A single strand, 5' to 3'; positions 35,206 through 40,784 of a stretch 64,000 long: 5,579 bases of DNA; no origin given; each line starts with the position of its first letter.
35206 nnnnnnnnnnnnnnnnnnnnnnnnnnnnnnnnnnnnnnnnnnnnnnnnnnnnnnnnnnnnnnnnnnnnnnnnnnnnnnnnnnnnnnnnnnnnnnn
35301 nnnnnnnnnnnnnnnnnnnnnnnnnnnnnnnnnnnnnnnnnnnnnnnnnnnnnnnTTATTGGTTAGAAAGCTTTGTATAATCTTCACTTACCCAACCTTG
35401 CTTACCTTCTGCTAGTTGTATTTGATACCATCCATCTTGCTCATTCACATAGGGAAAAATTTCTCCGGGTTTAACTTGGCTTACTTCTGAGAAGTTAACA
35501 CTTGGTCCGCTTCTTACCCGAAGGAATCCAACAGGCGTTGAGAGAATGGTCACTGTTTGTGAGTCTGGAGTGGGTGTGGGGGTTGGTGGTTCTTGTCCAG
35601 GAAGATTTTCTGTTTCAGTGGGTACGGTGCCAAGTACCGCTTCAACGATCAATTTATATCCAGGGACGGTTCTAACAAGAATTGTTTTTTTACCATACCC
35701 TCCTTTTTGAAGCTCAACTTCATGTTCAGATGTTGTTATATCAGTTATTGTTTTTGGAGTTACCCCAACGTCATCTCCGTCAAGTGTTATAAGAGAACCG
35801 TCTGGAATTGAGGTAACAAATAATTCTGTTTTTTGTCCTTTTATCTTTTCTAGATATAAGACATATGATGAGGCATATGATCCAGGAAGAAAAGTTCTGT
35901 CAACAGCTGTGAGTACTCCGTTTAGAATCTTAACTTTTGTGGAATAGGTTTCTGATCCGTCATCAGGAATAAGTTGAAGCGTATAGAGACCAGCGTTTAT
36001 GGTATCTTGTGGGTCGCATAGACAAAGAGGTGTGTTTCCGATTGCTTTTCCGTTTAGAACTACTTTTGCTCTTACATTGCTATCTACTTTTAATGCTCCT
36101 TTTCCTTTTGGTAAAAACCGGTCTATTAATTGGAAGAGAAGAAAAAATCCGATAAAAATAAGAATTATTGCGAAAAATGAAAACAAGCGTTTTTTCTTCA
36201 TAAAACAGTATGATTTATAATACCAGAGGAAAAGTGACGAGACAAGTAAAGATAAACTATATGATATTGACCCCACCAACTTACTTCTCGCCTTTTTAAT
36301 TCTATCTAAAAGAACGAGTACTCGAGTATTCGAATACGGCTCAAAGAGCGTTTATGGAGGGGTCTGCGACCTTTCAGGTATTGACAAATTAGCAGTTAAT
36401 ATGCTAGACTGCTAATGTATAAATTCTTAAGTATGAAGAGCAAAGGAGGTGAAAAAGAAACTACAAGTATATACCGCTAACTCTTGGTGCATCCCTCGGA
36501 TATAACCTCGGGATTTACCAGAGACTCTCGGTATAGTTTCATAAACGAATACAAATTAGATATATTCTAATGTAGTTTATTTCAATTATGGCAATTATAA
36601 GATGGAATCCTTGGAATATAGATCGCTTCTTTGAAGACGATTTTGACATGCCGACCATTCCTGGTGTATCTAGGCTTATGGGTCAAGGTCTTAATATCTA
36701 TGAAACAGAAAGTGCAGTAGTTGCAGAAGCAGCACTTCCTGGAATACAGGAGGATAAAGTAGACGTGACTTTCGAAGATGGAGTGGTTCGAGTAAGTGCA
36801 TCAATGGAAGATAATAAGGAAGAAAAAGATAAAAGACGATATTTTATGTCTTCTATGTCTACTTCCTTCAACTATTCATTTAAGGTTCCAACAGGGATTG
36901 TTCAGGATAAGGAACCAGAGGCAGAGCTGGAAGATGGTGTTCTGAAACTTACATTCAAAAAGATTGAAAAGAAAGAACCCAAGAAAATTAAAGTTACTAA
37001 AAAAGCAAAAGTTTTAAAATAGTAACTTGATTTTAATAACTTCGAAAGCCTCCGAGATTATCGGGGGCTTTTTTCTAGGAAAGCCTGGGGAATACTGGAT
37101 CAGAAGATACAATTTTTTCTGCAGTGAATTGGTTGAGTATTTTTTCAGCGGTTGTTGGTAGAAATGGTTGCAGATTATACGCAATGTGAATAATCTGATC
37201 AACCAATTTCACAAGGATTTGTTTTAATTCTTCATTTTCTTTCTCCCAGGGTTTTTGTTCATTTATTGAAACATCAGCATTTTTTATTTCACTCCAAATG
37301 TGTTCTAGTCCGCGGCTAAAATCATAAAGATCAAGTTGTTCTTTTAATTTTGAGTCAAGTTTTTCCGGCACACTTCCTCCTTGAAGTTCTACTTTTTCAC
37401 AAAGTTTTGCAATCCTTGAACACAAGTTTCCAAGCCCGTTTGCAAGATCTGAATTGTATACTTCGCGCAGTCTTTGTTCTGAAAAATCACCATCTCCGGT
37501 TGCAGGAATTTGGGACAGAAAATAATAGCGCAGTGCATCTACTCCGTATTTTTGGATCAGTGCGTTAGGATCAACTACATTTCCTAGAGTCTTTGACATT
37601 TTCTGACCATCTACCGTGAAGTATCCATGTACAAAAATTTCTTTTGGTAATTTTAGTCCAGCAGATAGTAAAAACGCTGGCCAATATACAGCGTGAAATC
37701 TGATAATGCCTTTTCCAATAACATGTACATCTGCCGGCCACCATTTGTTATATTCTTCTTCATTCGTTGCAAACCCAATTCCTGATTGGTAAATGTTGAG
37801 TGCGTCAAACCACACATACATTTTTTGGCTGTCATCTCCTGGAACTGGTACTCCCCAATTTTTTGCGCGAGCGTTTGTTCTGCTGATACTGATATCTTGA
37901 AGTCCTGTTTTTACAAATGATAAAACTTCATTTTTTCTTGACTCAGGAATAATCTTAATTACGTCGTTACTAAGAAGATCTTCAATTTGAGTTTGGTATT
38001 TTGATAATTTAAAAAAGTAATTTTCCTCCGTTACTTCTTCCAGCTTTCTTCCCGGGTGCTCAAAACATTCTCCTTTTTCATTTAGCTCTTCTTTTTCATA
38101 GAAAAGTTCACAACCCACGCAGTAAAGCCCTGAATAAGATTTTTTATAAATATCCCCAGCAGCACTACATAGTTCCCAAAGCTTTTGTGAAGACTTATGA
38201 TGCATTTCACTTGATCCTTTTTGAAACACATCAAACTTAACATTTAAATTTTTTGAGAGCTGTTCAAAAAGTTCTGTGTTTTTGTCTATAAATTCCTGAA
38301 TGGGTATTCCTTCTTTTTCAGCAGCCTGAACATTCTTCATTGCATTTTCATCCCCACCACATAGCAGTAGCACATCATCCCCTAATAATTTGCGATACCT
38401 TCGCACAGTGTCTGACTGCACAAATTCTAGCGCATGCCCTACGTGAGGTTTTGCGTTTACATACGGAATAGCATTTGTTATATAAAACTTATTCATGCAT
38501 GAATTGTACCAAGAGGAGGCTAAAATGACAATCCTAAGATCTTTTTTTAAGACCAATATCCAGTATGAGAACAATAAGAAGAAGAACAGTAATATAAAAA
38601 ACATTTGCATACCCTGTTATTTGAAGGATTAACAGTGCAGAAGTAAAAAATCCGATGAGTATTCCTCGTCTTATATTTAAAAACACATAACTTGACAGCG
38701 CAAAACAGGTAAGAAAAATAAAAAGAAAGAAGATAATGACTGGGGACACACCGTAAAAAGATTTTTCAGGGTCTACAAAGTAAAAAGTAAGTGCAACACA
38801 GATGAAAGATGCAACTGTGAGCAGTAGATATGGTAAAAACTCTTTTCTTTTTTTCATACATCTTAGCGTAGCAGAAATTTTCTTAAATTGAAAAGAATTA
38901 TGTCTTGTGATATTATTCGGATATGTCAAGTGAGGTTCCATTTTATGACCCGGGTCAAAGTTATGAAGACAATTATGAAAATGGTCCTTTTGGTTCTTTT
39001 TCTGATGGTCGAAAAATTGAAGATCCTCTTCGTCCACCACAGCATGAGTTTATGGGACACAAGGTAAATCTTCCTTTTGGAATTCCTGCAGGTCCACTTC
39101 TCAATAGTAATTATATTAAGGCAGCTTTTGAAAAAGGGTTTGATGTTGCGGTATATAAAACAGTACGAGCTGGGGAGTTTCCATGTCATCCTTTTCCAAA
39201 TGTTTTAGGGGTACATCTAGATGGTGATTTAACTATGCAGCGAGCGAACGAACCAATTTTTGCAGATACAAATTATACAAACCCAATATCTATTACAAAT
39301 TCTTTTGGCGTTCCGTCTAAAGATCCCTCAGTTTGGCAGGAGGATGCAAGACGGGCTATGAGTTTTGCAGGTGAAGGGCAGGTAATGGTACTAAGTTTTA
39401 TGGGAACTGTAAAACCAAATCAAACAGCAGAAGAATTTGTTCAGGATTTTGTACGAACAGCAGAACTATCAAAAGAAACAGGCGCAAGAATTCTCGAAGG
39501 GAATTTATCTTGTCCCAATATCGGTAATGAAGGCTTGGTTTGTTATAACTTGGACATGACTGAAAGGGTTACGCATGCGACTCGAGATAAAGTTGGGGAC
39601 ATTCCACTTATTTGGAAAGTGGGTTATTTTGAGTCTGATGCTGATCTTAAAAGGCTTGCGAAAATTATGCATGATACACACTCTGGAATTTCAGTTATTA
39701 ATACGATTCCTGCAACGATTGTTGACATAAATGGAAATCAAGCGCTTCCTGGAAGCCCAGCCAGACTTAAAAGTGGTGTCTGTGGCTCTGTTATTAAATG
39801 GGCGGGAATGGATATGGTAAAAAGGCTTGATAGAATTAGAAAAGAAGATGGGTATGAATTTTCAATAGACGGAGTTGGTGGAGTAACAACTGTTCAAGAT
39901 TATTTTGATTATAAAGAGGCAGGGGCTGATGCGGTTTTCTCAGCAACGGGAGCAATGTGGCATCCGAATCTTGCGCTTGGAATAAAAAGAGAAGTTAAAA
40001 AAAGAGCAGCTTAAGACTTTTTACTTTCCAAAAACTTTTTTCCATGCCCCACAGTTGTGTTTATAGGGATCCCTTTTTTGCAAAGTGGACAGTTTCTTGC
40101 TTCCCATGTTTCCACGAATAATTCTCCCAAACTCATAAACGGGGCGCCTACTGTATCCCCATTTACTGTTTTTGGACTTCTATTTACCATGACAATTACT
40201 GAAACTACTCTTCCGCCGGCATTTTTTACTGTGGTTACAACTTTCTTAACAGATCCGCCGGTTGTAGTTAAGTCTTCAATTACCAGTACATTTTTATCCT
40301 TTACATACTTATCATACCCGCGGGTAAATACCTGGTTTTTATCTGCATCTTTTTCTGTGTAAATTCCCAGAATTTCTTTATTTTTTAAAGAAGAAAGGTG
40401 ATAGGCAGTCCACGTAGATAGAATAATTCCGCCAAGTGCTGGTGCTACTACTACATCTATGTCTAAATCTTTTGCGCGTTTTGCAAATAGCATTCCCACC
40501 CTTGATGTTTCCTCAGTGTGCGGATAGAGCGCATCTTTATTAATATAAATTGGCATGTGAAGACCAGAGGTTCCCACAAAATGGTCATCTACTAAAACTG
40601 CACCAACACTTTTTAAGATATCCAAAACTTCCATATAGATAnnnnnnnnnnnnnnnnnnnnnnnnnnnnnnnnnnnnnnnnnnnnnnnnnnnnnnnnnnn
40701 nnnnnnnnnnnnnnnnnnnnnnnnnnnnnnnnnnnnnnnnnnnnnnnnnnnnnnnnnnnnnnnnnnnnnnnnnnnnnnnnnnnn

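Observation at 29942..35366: Contiguous lipid-linked glycan module: processive GT2 (QxxRW), GT-C PMT/ArnT-like, WecA/MraY-type initiating transferase, and a UbiA-type prenyl-phosphate phosphoribosyltransferase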

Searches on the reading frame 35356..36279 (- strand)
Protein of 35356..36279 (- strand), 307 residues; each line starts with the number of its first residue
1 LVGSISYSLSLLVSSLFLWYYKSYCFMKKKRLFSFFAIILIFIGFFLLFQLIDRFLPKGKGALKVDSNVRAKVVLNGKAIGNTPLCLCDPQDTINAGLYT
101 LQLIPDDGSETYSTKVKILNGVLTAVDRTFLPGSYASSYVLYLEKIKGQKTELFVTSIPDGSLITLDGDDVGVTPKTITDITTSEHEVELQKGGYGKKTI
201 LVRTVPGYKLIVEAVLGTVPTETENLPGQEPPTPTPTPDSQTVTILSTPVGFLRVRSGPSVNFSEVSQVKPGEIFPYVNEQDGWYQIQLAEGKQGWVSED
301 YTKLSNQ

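Call 4: search_protein_families(library=pfam, proteins=[window:35356-36279:-], max_evalue=0.01)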
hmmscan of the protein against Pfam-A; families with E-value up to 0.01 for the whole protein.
window:35356-36279:- (307 aa): 5 families
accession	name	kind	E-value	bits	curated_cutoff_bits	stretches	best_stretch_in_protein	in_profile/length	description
PF08308.17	PEGA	-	6.7e-17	61.6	20.8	2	152-198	3-51/71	PEGA domain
PF08239.17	SH3_3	-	6.3e-13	49.1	27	1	252-302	2-53/54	Bacterial SH3 domain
PF06347.19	SH3_4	-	3.3e-06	27.2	24.1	1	254-299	6-51/56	Bacterial SH3 domain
PF18348.7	SH3_16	-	0.0014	18.8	25.8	0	266-300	12-47/49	Bacterial dipeptidyl-peptidase Sh3 domain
PF04144.18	SCAMP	-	0.006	17.3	27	1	3-52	65-113/172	SCAMP family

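Call 5: search_protein_families(library=ncbifam, proteins=[window:35356-36279:-], max_evalue=0.01)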
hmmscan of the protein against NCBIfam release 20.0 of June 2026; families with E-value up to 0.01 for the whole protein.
window:35356-36279:- (307 aa): 7 families
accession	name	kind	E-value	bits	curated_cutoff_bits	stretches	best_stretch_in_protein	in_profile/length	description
TIGR04211.1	SH3_and_anchor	equivalog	6.1e-06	26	65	1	254-302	9-58/198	TIGR04211 family SH3 domain-containing protein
NF040678.1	EntFM_CwpFM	equivalog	1.2e-05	24.6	720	1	250-304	222-275/430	enterotoxin EntFM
NF040676.1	wall_bind_EntB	exception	0.00056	18.5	780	1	251-303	31-82/490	cell wall-binding protein EntB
NF040675.1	wall_bind_EntD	exception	0.001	18.3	590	1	243-303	25-82/310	cell wall-binding protein EntD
NF010495.0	PRK13914.1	equivalog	0.0026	16.8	647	1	248-301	84-138/481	invasion associated endopeptidase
NF040670.1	wall_bind_EntA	exception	0.0032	17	560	1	243-304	25-83/291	cell wall-binding protein EntA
NF040677.1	wall_bind_EntC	exception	0.0067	15.3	770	0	242-303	24-83/422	cell wall-binding protein EntC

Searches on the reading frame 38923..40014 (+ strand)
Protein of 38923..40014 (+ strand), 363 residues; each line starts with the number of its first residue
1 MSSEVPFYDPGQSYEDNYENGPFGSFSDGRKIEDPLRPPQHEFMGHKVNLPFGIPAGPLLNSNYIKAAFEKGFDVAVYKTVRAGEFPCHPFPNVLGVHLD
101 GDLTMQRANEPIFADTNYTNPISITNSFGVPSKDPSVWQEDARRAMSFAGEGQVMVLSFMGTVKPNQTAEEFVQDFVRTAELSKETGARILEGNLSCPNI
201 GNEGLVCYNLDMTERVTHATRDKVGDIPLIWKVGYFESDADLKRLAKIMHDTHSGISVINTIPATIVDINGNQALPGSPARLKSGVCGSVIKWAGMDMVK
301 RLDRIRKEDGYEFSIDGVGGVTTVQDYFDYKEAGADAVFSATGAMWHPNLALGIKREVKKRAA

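Call 11: search_protein_families(library=pfam, proteins=[window:38923-40014:+], max_evalue=0.001)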
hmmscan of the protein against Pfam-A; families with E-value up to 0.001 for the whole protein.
window:38923-40014:+ (363 aa): 1 family
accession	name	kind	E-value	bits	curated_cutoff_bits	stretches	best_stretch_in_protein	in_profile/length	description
PF01180.27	DHO_dh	-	7.2e-14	52.1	27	1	167-359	105-288/291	Dihydroorotate dehydrogenase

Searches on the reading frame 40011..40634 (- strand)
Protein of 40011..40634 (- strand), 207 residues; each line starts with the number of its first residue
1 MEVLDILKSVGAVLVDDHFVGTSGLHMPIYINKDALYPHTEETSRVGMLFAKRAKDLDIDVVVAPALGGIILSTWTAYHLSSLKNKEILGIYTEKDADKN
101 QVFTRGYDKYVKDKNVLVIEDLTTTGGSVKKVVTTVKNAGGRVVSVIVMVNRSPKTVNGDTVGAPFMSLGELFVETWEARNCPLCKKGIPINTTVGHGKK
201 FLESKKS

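Call 11: search_protein_families(library=pfam, proteins=[window:40011-40634:-], max_evalue=0.001)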
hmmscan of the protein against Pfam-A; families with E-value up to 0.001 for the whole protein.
window:40011-40634:- (207 aa): 2 families
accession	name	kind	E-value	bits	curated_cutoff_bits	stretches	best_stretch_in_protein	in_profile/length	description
PF00156.33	Pribosyltran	-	1.1e-10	41.4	26.3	1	34-156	3-130/158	Phosphoribosyl transferase domain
PF14681.12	UPRTase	-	0.00054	19.9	27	1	89-149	96-156/206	Uracil phosphoribosyltransferase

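Call 49: search_protein_families(library=ncbifam, proteins=[window:40011-40634:-], max_evalue=0.001)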
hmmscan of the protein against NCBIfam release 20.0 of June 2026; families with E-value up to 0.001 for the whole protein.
window:40011-40634:- (207 aa): 24 families
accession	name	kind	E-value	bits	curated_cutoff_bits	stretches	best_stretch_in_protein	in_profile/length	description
TIGR01367.1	pyrE_Therm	equivalog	4.3e-39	134.1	150.25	1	3-193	2-183/187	orotate phosphoribosyltransferase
TIGR00336.1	pyrE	equivalog_domain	1.3e-19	70.6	106.8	1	7-154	3-149/173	orotate phosphoribosyltransferase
NF002620.0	PRK02277.1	subfamily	2.3e-12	47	115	1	29-153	55-181/201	orotate phosphoribosyltransferase-like protein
NF009211.0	PRK12560.1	equivalog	8.5e-09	35.5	188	1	56-153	62-154/187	adenine phosphoribosyltransferase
TIGR01251.1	ribP_PPkin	subfamily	1.8e-08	33.7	113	1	54-148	154-245/309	ribose-phosphate diphosphokinase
NF002633.0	PRK02304.1-2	equivalog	3.4e-08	33.5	224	1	51-151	41-149/172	adenine phosphoribosyltransferase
NF001729.0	PRK00455.1-3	equivalog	4.5e-07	29.5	245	1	10-149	23-162/231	orotate phosphoribosyltransferase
NF002636.0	PRK02304.1-5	equivalog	2.1e-06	27.4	125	1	111-151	115-155/176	adenine phosphoribosyltransferase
NF002095.0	PRK00934.1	equivalog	2.4e-06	26.9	296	1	54-148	151-240/287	ribose-phosphate diphosphokinase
TIGR01203.1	HGPRTase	equivalog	5.6e-06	26.2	150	1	103-155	75-128/167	hypoxanthine phosphoribosyltransferase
NF002635.0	PRK02304.1-4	subfamily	8.4e-06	25.4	146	1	111-157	113-159/188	adenine phosphoribosyltransferase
TIGR01090.1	apt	equivalog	1.2e-05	25.4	185.85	1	52-151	40-147/169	adenine phosphoribosyltransferase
NF045507.1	transregGfcR_Halo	equivalog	2.8e-05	23.7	300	1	94-153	134-193/215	transcriptional regulator GfcR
NF040646.1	HPT_Archaea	equivalog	4.5e-05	23.1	200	1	111-155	112-156/184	hypoxanthine/guanine phosphoribosyltransferase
NF005592.0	PRK07322.1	subfamily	5.1e-05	22.7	143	1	107-151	114-158/180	adenine phosphoribosyltransferase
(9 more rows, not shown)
